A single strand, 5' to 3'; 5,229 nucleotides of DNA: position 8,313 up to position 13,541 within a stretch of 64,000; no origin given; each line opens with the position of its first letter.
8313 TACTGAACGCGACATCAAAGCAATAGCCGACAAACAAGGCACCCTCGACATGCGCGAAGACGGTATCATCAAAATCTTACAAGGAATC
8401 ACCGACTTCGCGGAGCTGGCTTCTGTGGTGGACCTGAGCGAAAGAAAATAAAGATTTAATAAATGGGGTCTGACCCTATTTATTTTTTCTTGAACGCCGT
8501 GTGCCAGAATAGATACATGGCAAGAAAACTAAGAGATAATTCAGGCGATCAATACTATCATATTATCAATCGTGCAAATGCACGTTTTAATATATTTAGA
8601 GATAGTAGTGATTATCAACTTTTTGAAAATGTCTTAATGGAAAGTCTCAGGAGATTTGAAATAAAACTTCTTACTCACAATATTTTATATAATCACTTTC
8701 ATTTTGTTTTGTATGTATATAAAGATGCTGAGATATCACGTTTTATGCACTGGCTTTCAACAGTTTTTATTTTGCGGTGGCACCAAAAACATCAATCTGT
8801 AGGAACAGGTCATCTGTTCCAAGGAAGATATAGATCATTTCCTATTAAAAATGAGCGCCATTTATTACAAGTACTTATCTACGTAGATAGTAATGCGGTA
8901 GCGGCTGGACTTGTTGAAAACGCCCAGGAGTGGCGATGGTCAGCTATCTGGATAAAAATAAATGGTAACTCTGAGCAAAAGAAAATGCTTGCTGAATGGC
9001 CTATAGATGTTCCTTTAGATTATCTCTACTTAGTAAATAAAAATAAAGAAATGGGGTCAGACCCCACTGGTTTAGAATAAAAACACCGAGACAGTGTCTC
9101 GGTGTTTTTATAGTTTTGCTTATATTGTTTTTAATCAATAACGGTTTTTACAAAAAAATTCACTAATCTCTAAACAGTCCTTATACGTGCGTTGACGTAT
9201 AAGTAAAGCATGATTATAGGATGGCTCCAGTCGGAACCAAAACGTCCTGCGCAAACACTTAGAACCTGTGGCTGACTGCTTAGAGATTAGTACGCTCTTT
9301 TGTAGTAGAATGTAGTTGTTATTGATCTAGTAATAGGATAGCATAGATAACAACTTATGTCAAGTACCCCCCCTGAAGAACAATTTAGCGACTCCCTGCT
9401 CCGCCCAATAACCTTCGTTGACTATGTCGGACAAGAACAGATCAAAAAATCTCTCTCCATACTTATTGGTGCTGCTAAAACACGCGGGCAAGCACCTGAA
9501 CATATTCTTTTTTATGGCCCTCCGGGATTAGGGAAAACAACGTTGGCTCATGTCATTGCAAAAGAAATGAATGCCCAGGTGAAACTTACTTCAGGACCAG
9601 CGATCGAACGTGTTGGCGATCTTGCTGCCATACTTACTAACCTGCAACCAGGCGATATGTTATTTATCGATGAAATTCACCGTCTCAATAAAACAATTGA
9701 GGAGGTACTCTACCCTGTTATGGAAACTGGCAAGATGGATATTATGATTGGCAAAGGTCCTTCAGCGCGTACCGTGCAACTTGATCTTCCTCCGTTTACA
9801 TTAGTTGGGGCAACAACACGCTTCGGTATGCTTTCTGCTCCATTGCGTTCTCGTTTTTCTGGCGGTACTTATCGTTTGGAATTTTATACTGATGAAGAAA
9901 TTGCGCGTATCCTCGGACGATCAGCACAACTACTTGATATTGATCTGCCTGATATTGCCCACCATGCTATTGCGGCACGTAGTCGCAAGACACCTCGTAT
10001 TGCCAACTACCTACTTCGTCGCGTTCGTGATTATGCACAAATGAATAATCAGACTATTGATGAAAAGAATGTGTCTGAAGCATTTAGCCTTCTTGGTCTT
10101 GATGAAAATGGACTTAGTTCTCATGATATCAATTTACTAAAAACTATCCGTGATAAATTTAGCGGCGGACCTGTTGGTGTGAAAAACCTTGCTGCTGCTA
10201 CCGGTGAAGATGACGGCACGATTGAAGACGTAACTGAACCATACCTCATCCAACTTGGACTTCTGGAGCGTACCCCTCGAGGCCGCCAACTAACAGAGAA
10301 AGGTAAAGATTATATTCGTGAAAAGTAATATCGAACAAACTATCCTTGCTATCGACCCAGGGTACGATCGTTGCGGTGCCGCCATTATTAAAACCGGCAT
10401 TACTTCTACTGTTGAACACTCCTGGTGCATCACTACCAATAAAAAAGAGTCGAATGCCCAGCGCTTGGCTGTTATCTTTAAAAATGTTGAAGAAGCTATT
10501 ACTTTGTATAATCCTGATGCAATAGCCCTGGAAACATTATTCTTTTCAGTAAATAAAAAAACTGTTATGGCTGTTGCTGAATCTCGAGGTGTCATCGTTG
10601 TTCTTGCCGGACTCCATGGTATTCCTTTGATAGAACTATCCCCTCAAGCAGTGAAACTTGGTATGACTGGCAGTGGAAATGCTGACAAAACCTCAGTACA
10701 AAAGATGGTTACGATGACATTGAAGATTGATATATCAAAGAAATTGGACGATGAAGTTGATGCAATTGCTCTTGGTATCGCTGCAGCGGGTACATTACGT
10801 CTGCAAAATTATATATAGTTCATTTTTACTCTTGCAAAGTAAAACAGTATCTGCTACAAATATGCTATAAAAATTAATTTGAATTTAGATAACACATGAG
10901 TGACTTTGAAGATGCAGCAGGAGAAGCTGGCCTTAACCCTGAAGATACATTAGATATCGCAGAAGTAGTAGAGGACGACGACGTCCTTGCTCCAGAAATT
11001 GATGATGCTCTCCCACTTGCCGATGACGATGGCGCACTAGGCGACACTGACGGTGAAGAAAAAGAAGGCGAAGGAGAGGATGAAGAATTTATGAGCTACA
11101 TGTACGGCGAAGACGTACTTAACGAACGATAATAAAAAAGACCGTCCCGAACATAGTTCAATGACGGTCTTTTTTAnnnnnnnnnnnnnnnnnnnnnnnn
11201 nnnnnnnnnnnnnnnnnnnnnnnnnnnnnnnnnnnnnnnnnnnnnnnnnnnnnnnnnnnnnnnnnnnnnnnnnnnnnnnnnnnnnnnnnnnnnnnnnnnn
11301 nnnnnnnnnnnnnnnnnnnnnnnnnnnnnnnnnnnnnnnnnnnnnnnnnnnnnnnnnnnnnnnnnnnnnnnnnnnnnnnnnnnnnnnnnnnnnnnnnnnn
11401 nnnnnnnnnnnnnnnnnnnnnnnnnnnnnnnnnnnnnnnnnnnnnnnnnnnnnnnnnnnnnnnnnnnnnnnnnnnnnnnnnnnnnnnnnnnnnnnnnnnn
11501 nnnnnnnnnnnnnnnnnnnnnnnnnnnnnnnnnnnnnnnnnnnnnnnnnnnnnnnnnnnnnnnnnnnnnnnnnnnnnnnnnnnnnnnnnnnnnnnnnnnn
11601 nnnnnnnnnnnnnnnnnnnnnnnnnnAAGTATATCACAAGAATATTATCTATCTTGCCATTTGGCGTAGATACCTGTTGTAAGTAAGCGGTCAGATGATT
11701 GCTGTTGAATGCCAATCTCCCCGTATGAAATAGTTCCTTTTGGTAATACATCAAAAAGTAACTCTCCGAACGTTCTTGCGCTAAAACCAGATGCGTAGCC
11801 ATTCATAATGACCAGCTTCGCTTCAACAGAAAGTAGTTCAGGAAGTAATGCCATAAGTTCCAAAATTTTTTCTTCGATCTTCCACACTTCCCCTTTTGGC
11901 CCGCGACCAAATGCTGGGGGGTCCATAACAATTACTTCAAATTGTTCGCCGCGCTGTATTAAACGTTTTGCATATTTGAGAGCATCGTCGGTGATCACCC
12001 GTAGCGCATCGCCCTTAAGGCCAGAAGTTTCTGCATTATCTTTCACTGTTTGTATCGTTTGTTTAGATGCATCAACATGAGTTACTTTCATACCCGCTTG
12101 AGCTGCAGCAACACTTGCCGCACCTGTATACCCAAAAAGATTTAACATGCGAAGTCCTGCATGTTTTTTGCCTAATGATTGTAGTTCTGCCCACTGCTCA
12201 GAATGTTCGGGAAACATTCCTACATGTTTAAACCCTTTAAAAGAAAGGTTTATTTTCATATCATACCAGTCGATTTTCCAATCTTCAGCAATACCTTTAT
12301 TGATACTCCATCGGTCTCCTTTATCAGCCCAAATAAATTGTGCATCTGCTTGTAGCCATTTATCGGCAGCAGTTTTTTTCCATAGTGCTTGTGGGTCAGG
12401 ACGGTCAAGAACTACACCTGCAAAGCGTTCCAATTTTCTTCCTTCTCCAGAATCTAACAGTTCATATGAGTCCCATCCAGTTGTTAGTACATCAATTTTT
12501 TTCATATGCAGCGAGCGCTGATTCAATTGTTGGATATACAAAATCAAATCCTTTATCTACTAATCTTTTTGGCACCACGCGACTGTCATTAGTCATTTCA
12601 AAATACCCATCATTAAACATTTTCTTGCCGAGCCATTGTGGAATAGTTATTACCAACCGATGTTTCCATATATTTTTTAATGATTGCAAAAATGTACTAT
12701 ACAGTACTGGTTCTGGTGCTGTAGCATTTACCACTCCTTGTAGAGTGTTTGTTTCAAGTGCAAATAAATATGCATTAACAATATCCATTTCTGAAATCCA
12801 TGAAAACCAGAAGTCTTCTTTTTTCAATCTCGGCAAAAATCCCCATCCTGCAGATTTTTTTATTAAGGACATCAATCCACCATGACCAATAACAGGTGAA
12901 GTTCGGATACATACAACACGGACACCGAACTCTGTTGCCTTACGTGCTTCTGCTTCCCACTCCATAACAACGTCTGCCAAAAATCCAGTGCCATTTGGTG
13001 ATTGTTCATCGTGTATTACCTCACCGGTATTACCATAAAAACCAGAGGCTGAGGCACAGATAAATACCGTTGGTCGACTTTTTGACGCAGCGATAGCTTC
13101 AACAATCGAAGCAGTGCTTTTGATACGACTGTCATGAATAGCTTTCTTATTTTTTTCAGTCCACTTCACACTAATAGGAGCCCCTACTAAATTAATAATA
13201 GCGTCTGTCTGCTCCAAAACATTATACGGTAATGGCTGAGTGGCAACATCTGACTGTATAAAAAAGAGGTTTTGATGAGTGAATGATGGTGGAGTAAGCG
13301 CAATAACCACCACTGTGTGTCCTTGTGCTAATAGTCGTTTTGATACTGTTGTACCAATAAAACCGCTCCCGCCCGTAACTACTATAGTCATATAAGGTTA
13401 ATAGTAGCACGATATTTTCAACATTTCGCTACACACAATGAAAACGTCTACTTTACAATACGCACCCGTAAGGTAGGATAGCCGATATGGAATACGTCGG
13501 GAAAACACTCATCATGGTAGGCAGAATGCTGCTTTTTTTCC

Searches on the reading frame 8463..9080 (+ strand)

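Call 4: search_protein_families(library=pfam, proteins=[window:8463-9080:+], max_evalue=0.01)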
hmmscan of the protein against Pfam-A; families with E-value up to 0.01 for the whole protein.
window:8463-9080:+ (205 aa): 1 family
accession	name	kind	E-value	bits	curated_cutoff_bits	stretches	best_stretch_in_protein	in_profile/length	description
PF01797.21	Y1_Tnp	-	3.4e-13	50.2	23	1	29-143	4-120/121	Transposase IS200 like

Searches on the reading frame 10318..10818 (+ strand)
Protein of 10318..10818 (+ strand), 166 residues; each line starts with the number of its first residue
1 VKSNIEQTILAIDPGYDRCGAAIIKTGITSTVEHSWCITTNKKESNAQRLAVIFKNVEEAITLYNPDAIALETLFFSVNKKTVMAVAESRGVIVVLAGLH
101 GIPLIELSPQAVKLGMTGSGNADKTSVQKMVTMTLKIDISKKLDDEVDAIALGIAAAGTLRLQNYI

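Call 4: search_protein_families(library=pfam, proteins=[window:10318-10818:+], max_evalue=0.01)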
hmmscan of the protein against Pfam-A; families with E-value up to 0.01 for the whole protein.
window:10318-10818:+ (166 aa): 1 family
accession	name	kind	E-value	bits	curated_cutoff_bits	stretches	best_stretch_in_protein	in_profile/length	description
PF02075.23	RuvC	-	6.1e-32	111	22.2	1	9-155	1-147/148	Crossover junction endodeoxyribonuclease RuvC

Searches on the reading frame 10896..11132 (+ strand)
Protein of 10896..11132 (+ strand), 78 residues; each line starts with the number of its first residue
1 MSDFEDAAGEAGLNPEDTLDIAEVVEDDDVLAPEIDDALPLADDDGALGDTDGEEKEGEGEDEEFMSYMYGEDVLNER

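Call 4: search_protein_families(library=pfam, proteins=[window:10896-11132:+], max_evalue=0.01)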
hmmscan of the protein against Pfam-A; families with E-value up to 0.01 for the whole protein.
window:10896-11132:+ (78 aa): 0 families

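Call 5: search_protein_families(library=ncbifam, proteins=[window:10896-11132:+], max_evalue=0.01)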
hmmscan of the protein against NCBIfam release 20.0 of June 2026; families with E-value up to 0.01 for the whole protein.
window:10896-11132:+ (78 aa): 0 families

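Call 45: search_protein_families(library=padloc, proteins=[window:10896-11132:+], max_evalue=0.01)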
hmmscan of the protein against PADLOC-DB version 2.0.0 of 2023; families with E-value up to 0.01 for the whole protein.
window:10896-11132:+ (78 aa): 0 families

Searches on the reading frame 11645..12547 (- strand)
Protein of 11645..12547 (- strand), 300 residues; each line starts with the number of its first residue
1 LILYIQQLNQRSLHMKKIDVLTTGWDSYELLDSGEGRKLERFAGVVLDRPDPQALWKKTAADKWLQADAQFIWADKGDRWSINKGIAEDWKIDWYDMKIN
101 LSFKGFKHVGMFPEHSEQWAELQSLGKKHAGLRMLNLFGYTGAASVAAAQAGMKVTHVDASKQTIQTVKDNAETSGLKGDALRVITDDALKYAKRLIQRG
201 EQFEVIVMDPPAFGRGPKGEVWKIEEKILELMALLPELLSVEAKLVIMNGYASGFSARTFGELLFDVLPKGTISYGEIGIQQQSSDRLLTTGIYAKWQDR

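Call 4: search_protein_families(library=pfam, proteins=[window:11645-12547:-], max_evalue=0.01)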
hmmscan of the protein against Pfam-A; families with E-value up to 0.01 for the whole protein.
window:11645-12547:- (300 aa): 5 families
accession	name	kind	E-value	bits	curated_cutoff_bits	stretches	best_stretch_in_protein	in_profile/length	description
PF10672.15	Methyltrans_SAM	-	4.4e-10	39.7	27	1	87-244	83-233/286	S-adenosylmethionine-dependent methyltransferase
PF03602.21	Cons_hypoth95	-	7.9e-10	39.1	24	1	125-211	36-122/182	Conserved hypothetical protein 95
PF09445.16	Methyltransf_15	-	0.00026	21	22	1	134-216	4-85/165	RNA cap guanine-N2 methyltransferase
PF05175.20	MTS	-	0.0017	18.4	23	1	143-211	46-107/170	Methyltransferase small domain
PF13649.12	Methyltransf_25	-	0.0054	17.8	27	0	141-208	8-70/97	Methyltransferase domain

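Call 5: search_protein_families(library=ncbifam, proteins=[window:11645-12547:-], max_evalue=0.01)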
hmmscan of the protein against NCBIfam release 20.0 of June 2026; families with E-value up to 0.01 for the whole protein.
window:11645-12547:- (300 aa): 15 families
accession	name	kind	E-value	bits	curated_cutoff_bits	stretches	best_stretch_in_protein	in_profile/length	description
NF008748.0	PRK11783.1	equivalog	1.1e-22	80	466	1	88-250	502-660/704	bifunctional 23S rRNA (guanine(2069)-N(7))-methyltransferase RlmK/23S rRNA (guanine(2445)-N(2))-methyltransferase RlmL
NF053718.1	23SC1962Mtase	equivalog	1.4e-13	50.3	575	1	128-216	208-294/383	23S rRNA (cytosine(1962)-C(5))-methyltransferase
NF011707.0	PRK15128.1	equivalog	3e-13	49.4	712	1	129-213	219-304/396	23S rRNA (cytosine(1962)-C(5))-methyltransferase RlmI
NF046099.1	RSP_2647_MTase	equivalog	2e-11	43.3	600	1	109-214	199-301/391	RSP_2647 family RNA methyltransferase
NF033380.1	Rlm_2499C5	equivalog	1.1e-06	27.6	650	1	110-215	203-303/391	23S rRNA (cytosine(2499)-C(5))-methyltransferase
TIGR00095.1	TIGR00095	equivalog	3.6e-06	26.7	117.5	1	129-217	51-138/194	16S rRNA (guanine(966)-N(2))-methyltransferase RsmD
TIGR00536.1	hemK_fam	subfamily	8.4e-06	25.1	115.5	1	121-211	105-191/286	HemK family protein methyltransferase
TIGR03534.1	RF_mod_PrmC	equivalog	1.4e-05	24.7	199.1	1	143-211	103-165/253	peptide chain release factor N(5)-glutamine methyltransferase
NF002910.0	PRK03522.2-3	equivalog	0.00017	20.7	558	1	133-218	237-324/383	23S rRNA (uracil(747)-C(5))-methyltransferase RlmC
NF002909.0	PRK03522.2-1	equivalog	0.00025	20.4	553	1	130-222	232-319/374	23S rRNA (uracil(747)-C(5))-methyltransferase RlmC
NF008157.0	PRK10909.1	equivalog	0.0004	20.3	302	1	133-216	56-134/199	16S rRNA (guanine(966)-N(2))-methyltransferase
TIGR00479.1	rumA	equivalog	0.00051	19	183.55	1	131-215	294-378/432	23S rRNA (uracil(1939)-C(5))-methyltransferase RlmD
NF011529.0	PRK14968.1-3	equivalog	0.0011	18.5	162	1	139-213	43-109/198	putative methyltransferase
NF043040.1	corrin_prot_MT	hypoth_equivalog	0.0018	17.8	180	1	131-207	42-115/216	corrinoid protein-associated methyltransferase CpaM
TIGR01983.1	UbiG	equivalog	0.0018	17.6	102.95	1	127-208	46-122/228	bifunctional 2-polyprenyl-6-hydroxyphenol methylase/3-demethylubiquinol 3-O-methyltransferase UbiG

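Call 45: search_protein_families(library=padloc, proteins=[window:11645-12547:-], max_evalue=0.01)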
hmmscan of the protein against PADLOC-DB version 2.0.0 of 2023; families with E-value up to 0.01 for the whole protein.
window:11645-12547:- (300 aa): 2 families
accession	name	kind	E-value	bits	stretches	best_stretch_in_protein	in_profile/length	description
PDLC04134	mad2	-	6.9e-16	56.1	1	108-255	269-402/492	mads_2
PDLC00033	DruM2|DruM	-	0.00018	18.9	1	122-216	12-105/368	DNA cytosine methylase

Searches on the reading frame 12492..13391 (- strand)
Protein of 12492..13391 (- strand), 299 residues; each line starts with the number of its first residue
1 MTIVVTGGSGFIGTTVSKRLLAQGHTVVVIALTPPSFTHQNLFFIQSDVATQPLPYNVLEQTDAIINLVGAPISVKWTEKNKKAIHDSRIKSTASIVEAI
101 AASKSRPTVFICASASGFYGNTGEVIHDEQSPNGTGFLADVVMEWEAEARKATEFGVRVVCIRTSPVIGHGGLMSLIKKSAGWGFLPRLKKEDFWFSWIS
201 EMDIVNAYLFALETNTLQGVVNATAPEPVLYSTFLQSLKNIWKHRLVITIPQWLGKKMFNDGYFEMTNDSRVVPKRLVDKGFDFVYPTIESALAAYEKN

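Call 4: search_protein_families(library=pfam, proteins=[window:12492-13391:-], max_evalue=0.01)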
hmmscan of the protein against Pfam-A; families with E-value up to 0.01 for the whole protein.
window:12492-13391:- (299 aa): 8 families
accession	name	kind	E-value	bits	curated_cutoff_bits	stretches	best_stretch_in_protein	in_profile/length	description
PF01370.27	Epimerase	-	4.9e-23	82.2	20.9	1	3-214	1-227/240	NAD dependent epimerase/dehydratase family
PF16363.11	GDP_Man_Dehyd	-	5.6e-12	46.2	27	1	5-132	2-146/332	GDP-mannose 4,6 dehydratase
PF08338.16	DUF1731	-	1.8e-09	37.6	27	1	251-295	2-46/47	Domain of unknown function (DUF1731)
PF01073.25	3Beta_HSD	-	7.5e-07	28.9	22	1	4-130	1-135/280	3-beta hydroxysteroid dehydrogenase/isomerase family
PF13460.12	NAD_binding_10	-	5.4e-05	23.6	27.2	1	7-122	1-105/184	NAD(P)H-binding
PF00106.31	adh_short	-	0.0015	18.5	26.6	1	2-36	2-36/195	short chain dehydrogenase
PF05368.20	NmrA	-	0.0016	18.6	27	1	2-80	4-79/298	NmrA-like family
PF04321.23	RmlD_sub_bind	-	0.0079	15.7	27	0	1-171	1-155/287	RmlD substrate binding domain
